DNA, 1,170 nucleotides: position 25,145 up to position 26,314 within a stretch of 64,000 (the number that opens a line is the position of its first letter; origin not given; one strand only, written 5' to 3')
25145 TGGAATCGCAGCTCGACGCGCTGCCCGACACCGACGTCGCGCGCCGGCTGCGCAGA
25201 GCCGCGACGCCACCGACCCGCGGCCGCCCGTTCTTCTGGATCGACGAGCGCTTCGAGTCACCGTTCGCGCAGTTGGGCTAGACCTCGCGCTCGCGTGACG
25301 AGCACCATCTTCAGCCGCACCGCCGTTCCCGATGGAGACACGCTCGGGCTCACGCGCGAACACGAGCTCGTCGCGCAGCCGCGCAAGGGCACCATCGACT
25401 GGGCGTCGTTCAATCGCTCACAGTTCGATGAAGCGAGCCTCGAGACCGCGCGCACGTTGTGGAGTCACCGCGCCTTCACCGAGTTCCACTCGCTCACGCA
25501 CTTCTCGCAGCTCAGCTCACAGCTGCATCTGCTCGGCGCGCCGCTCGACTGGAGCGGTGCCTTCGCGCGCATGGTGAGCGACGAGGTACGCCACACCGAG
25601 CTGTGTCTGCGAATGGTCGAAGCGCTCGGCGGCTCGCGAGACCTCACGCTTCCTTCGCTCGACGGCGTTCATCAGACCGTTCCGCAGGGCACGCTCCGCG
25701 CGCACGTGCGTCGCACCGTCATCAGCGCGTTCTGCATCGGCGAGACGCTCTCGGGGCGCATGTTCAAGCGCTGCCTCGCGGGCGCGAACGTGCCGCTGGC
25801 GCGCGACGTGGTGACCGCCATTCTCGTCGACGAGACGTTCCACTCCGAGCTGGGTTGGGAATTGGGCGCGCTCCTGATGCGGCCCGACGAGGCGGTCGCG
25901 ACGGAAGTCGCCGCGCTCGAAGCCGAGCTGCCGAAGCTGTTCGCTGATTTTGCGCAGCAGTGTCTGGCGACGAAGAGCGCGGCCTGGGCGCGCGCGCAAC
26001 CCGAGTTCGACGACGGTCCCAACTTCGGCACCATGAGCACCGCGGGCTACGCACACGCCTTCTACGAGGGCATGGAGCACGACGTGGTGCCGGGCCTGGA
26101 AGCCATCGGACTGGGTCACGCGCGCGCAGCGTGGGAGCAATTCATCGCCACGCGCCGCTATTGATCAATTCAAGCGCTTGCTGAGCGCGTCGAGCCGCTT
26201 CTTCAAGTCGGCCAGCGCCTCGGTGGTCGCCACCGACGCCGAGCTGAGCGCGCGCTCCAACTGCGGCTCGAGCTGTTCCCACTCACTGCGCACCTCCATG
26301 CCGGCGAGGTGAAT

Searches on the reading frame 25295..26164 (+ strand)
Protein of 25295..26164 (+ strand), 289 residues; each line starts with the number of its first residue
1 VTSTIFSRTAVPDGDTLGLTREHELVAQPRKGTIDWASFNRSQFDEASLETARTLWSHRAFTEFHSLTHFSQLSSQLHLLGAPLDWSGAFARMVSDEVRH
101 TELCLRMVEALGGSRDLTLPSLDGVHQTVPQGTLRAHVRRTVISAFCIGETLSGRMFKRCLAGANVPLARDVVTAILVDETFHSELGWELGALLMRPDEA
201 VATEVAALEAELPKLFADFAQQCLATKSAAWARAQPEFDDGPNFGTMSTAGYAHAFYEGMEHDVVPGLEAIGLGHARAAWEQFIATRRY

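Call 3: search_protein_families(library=ncbifam, proteins=[window:25295-26164:+], max_evalue=0.1)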
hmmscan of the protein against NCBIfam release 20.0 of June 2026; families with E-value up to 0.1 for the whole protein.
window:25295-26164:+ (289 aa): 0 families

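Call 4: search_protein_families(library=pfam, proteins=[window:25295-26164:+], max_evalue=0.1)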
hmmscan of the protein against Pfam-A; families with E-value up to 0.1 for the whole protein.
window:25295-26164:+ (289 aa): 0 families

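Call 21: find_homologous_proteins(query=window:25295-26161:+, max_evalue=0.00001)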
Query window:25295-26161:+ (289 aa): 365 proteins with E <= 0.00001 among 4823 candidates; the best 120 are listed.
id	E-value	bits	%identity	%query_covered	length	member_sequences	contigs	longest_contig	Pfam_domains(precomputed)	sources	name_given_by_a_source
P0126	5.2e-191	651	100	100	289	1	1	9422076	-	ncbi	ncbi:MAG: ferritin-like domain-containing protein [Archangium sp.]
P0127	1.2e-147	509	78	99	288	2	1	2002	-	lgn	-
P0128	2.9e-135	468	75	97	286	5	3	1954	-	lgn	-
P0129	4.5e-133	461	75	96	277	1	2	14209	-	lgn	-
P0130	3.7e-132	458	74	97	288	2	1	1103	-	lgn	-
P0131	1.5e-124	433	72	97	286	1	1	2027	-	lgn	-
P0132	4.1e-124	432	71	94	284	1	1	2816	-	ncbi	-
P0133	1.3e-119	417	68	94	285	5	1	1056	-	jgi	jgi:hypothetical protein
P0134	5.4e-119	415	68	99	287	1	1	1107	-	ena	-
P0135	1.4e-117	410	66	99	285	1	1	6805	-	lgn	-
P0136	1.4e-116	407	68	94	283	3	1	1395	-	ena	-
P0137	2.8e-116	406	65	100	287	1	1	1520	-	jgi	jgi:hypothetical protein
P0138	1.3e-115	404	65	99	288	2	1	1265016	-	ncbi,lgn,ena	ncbi:MAG: ferritin-like domain-containing protein [Myxococcaceae bacterium]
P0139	9.0e-115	401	68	95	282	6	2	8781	-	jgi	-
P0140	9.9e-114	397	64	99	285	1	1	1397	-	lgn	-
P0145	6.0e-102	359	62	98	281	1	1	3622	PF11583.15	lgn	-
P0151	1.3e-99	351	63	91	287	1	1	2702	PF11583.15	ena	-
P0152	1.9e-99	351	60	94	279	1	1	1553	PF11583.15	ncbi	-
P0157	1.2e-98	348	63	90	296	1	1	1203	PF11583.15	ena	-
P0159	3.4e-98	347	59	94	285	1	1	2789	PF11583.15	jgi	jgi:hypothetical protein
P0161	5.2e-98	346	60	94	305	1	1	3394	PF11583.15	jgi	jgi:hypothetical protein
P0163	1.4e-97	344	59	98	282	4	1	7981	PF11583.15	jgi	-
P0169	3.2e-96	340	59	94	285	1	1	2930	PF11583.15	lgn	-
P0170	4.3e-96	340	59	94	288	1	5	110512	PF11583.15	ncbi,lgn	-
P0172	6.0e-96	339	58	98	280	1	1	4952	PF11583.15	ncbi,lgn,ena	ncbi:MAG TPA: ferritin-like domain-containing protein [Polyangiaceae bacterium]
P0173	6.4e-96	339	59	93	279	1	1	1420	PF11583.15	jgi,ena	-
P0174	7.5e-96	339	60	93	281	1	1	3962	PF11583.15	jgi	jgi:hypothetical protein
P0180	2.2e-95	337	58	94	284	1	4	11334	PF11583.15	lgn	-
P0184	1.1e-94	335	58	94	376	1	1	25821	PF11583.15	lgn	-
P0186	2.3e-94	334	59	97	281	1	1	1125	PF11583.15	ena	-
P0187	2.4e-94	334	58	94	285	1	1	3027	PF11583.15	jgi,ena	-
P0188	2.7e-94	334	58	93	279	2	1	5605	PF11583.15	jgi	jgi:hypothetical protein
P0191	4.2e-94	333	59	90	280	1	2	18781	PF11583.15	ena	-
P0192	4.3e-94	333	59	94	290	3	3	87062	PF11583.15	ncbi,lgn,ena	-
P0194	6.7e-94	332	59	92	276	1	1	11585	PF11583.15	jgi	jgi:hypothetical protein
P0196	7.9e-94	332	57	97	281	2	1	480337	PF11583.15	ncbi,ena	-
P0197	1.1e-93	332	57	98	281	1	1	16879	PF11583.15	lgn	-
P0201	1.7e-93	331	59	90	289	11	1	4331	PF11583.15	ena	-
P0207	2.5e-93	331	57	93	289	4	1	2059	PF11583.15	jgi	jgi:hypothetical protein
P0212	4.4e-93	330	58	95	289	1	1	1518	PF11583.15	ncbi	-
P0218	1.1e-92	328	57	95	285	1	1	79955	PF11583.15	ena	-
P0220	1.2e-92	328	57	94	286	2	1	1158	PF11583.15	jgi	jgi:hypothetical protein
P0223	2.8e-92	327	57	97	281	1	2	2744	PF11583.15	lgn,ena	-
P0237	2.2e-91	324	57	94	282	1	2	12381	PF11583.15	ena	-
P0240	3.3e-91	324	55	94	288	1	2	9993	PF11583.15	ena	-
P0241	4.1e-91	323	54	97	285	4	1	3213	PF11583.15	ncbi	-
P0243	4.4e-91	323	58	90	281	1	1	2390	PF11583.15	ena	-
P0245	6.2e-91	323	58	90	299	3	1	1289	PF11583.15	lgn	-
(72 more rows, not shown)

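Call 25: find_related_loci(query=A3, collection=metagenome_contigs, flank=3000)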
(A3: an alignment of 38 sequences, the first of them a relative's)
Query A3 (289 aa) in metagenome_contigs; peptide patterns used: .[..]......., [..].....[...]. (x = any residue, [..] = any of these).
247 stretches matched a pattern; 35 encode a relative of the query (tblastn E <= 1e-3); 35 distinct loci.
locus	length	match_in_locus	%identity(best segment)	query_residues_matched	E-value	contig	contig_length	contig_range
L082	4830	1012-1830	68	14-288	2e-119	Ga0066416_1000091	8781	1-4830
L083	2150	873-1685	69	14-285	4e-125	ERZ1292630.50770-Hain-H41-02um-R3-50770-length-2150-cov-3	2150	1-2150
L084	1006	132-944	61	14-285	1e-113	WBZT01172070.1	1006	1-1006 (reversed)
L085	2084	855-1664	60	14-285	1e-108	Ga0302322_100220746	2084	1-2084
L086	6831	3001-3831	58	3-284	1e-102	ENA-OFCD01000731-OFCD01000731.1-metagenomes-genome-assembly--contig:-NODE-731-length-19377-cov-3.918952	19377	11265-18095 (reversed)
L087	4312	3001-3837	59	1-284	1e-101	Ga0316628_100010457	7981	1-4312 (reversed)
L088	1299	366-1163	59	14-283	5e-109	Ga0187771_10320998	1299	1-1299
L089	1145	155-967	58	14-285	4e-106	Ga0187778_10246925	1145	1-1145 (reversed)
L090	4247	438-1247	57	14-284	9e-97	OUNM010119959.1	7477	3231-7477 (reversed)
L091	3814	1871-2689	59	14-286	4e-97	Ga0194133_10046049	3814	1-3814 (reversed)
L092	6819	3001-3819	59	14-286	2e-96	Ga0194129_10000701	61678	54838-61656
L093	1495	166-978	56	14-285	1e-102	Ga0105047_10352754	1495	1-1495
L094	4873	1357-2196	54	5-285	3e-95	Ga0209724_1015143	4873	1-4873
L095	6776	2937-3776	54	5-285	3e-95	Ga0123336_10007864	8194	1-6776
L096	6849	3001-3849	54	1-287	8e-95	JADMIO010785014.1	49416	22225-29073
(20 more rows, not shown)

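Call 30: predict_structure(alignment_id=A3)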
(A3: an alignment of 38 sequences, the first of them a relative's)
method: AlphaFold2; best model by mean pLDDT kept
length: 289 residues; sequences in the alignment: 38
mean_pLDDT: 91.1   pTM: 0.89
mean pLDDT of the five models: 91.1, 89.8, 88.6, 88.4, 86.6
residues with pLDDT >= 90: 206; 70-90: 70; 50-70: 13; < 50: 0
segments of 3 or more residues with pLDDT < 50: none
pLDDT, mean of each block of 10 residues (from residue 1): 79 64 86 96 98 96 93 89 84 94 97 92 79 88 87 95 98 96 85 89 94 95 95 97 97 97 96 96 90
secondary structure, 60 per line:
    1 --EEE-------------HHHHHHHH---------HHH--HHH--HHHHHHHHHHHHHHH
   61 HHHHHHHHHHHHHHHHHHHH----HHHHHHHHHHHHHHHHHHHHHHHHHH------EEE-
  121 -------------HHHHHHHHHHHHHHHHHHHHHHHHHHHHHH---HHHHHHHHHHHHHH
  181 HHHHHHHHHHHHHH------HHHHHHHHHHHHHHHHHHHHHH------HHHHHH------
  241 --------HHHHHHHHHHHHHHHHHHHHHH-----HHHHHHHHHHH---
elements in order: E3-5 H19-26 H46-80 H85-110 E117-119 H134-163 H167-194 H201-222 H229-234 H249-270 H276-286

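Call 35: fold_search(model_id=the predicted structure, library=pdb)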
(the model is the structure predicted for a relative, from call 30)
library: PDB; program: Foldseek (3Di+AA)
matches with E <= 10: 574; with E <= 0.001: 0
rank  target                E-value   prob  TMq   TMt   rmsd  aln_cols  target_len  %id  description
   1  5ux2_A                5.5e-03  1.00  0.52  0.66   5.7       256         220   16  Protein 19 with aldehyde deformylating oxidase activity from Synechococcus (released 2018-02-28)
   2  5ux2_B                6.4e-03  1.00  0.52  0.66   5.9       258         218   16  Protein 19 with aldehyde deformylating oxidase activity from Synechococcus (released 2018-02-28)
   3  4iit_A                7.6e-03  1.00  0.54  0.52   9.1       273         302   14  The Phenylacetyl-CoA monooxygenase PaaABC subcomplex with phenylacetyl-CoA (released 2013-11-06)
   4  4rc6_A                1.1e-02  1.00  0.50  0.64   6.0       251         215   16  Crystal structure of cyanobacterial aldehyde-deformylating oxygenase 122F mutant (released 2014-12-17)
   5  4mud_B                1.1e-02  1.00  0.51  0.64   5.6       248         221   14  Crystal structure of a ring oxydation complex/ phenylacetic acid degradation-like protein (SSO1313) from Sulfolobus so (released 2013-10-09)
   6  4mud_C                1.2e-02  1.00  0.50  0.64   5.5       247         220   13  Crystal structure of a ring oxydation complex/ phenylacetic acid degradation-like protein (SSO1313) from Sulfolobus so (released 2013-10-09)
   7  2oc5                  1.2e-02  1.00  0.48  0.60   6.7       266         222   13  Crystal structure of a ferritin-like protein (pmt1231) from prochlorococcus marinus str. mit 9313 at 1.68 A resolution (released 2007-02-13)
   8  4mud_A                1.3e-02  1.00  0.50  0.63   5.5       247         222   13  Crystal structure of a ring oxydation complex/ phenylacetic acid degradation-like protein (SSO1313) from Sulfolobus so (released 2013-10-09)
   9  6f6h_A                1.3e-02  1.00  0.43  0.43  11.0       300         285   13  R2-like ligand-binding oxidase V72L mutant with aerobically reconstituted Mn/Fe cofactor (released 2018-07-04)
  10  6f6b                  1.3e-02  1.00  0.41  0.42  11.4       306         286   14  R2-like ligand-binding oxidase A171F mutant with anaerobically reconstituted Mn/Fe cofactor (released 2018-12-19)
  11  6f65                  1.3e-02  0.99  0.36  0.37  13.2       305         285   14  R2-like ligand-binding oxidase A171F mutant with aerobically reconstituted Mn/Fe cofactor (released 2018-12-19)
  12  4hr0                  1.6e-02  0.99  0.40  0.40  12.7       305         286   14  R2-like ligand-binding oxidase with aerobically reconstituted metal cofactor (released 2013-10-16)
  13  3pvr_A                1.7e-02  1.00  0.48  0.46  10.9       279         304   15  The Phenylacetyl-CoA monooxygenase PaaAC subcomplex with benzoyl-CoA (released 2011-01-19)
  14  3ez0_B                1.7e-02  1.00  0.42  0.54   9.0       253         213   15  Crystal structure of protein of unknown function with ferritin-like fold (YP_832262.1) from Arthrobacter sp. FB24 at 2 (released 2008-11-25)
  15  6f6h_B                1.7e-02  0.98  0.34  0.36  11.8       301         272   15  R2-like ligand-binding oxidase V72L mutant with aerobically reconstituted Mn/Fe cofactor (released 2018-07-04)
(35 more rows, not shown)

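Call 43: search_protein_families(library=pfam, alignment_id=A3, max_evalue=0.01)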
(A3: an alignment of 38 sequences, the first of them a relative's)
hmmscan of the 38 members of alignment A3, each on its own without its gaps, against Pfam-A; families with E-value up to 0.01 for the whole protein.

A. member 1, P0126 (289 aa): 0 families

B. families by the number of members that match (of 38 scanned): 2 families
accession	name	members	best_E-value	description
PF11583.14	AurF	28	1.2e-06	P-aminobenzoate N-oxygenase AurF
PF02915.23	Rubrerythrin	1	0.0078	Rubrerythrin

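Call 64: search_solved_structures(query=A3, max_evalue=1)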
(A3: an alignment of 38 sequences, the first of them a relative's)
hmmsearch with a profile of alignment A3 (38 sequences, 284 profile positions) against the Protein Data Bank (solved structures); distinct sequences matched with E-value up to 1: 2.
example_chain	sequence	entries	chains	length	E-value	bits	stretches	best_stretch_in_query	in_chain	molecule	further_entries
3chh_A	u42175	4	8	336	0.17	14.3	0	155-179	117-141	p-Aminobenzoate N-Oxygenase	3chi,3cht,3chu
2jcd_A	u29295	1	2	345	0.18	14.2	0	155-178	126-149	N-OXIDASE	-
